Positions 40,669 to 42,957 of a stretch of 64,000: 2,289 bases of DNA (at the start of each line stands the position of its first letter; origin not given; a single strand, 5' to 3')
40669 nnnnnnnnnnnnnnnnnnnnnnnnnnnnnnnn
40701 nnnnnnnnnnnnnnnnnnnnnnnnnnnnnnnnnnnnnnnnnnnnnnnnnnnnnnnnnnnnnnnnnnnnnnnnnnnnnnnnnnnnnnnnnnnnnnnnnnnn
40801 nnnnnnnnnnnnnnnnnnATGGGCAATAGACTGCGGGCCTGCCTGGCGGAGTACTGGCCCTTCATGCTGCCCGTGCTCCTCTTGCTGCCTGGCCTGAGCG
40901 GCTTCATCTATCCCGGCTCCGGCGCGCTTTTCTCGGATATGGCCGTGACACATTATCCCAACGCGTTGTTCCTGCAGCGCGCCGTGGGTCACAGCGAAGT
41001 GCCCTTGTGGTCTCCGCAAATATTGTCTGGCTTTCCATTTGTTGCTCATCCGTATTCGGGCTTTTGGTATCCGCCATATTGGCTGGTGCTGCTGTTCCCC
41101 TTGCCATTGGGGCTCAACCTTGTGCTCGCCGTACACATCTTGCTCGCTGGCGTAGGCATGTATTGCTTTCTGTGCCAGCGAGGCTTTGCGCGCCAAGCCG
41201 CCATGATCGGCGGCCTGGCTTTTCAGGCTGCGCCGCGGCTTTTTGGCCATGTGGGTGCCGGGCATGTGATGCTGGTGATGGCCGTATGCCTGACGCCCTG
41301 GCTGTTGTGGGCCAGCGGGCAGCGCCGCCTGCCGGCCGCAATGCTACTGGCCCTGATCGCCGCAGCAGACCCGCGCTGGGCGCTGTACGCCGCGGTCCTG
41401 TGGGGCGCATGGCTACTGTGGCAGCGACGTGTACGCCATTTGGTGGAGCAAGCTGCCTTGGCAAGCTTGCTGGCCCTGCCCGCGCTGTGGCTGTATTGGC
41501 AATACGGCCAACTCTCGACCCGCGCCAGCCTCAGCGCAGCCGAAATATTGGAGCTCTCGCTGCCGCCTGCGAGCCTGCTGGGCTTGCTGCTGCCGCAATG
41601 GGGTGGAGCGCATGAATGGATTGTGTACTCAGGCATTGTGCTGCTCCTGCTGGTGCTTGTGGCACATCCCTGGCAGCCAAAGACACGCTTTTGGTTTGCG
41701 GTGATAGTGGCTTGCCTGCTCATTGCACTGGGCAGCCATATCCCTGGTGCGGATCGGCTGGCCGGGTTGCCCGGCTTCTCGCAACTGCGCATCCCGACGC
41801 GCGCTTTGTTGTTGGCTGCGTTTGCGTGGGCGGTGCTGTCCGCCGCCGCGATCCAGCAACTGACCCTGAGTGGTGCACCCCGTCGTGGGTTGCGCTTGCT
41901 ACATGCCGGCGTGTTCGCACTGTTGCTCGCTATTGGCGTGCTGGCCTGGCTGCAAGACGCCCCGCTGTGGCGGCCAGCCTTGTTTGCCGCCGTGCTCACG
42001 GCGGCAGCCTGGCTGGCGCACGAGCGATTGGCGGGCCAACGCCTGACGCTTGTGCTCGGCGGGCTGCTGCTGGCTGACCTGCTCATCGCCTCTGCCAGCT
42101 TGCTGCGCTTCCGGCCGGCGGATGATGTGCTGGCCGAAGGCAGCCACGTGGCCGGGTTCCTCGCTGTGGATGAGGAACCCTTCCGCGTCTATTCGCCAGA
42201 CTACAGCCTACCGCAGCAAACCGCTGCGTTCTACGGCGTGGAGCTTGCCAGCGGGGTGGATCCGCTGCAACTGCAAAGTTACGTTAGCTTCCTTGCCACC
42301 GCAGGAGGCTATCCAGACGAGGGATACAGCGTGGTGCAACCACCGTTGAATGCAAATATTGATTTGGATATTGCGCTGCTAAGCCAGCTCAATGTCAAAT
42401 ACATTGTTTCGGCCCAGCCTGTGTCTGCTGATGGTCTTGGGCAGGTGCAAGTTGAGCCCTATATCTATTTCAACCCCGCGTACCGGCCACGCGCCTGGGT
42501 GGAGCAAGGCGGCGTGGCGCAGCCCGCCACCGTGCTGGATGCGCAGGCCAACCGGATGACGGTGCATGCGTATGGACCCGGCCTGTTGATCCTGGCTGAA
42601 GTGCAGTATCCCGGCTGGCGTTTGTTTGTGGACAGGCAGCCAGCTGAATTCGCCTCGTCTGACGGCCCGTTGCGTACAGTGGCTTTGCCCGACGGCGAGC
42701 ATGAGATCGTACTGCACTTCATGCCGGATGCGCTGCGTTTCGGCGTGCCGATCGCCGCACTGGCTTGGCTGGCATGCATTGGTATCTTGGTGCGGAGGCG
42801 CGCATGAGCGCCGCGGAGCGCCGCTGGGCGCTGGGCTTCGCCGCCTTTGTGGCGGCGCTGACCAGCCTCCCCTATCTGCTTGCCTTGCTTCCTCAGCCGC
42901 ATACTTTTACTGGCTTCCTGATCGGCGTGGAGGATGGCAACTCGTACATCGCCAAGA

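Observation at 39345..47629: Block 2: tandem duplication of a two-gene module (DG-x-SY-x-AK membrane protein plus YfhO-like protein), followed by a fifth membrane protein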

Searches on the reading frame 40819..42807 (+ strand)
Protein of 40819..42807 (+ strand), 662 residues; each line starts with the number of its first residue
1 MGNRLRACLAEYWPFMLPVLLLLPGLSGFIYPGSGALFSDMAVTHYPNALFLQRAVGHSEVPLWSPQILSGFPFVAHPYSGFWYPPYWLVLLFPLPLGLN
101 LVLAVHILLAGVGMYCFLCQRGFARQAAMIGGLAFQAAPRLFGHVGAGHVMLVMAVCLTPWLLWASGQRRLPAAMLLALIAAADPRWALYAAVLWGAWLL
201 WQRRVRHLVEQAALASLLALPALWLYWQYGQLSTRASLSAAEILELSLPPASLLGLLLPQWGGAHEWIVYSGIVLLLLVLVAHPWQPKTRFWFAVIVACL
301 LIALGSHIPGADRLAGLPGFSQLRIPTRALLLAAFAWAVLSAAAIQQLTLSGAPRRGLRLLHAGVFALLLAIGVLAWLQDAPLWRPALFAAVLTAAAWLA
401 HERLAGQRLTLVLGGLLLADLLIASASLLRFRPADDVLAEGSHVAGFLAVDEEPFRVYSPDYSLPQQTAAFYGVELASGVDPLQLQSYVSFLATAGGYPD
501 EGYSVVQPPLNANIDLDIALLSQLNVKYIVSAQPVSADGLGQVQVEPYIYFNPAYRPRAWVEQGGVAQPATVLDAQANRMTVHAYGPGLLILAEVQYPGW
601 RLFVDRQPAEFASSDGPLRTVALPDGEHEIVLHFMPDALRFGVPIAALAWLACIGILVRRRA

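Call 3: search_protein_families(library=pfam, proteins=[window:40819-42807:+], max_evalue=1)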
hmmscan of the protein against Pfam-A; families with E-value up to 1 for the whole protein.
window:40819-42807:+ (662 aa): 1 family
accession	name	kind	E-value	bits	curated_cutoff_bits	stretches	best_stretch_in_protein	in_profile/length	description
PF09586.16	YfhO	-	0.0057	15.5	28.5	1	598-645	787-834/835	Bacterial membrane protein YfhO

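Call 6: search_protein_families(library=ncbifam, proteins=[window:40819-42807:+], max_evalue=1)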
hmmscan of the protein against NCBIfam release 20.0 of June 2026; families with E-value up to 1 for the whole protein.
window:40819-42807:+ (662 aa): 0 families

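Call 87: search_protein_families(library=pfam, alignment_id=A3, max_evalue=0.01)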
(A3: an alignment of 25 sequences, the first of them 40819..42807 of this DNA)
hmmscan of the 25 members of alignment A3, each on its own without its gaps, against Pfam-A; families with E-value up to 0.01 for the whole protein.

A. member 1, window:40819-42807:+ (662 aa): 1 family
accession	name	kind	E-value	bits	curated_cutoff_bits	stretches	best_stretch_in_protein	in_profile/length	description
PF09586.16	YfhO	-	0.0057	15.5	28.5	1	598-645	787-834/835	Bacterial membrane protein YfhO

B. families by the number of members that match (of 25 scanned): 2 families
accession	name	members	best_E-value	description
PF09586.16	YfhO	25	1.4e-15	Bacterial membrane protein YfhO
PF10131.15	PTPS_related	5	0.0001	6-pyruvoyl-tetrahydropterin synthase related domain; membrane protein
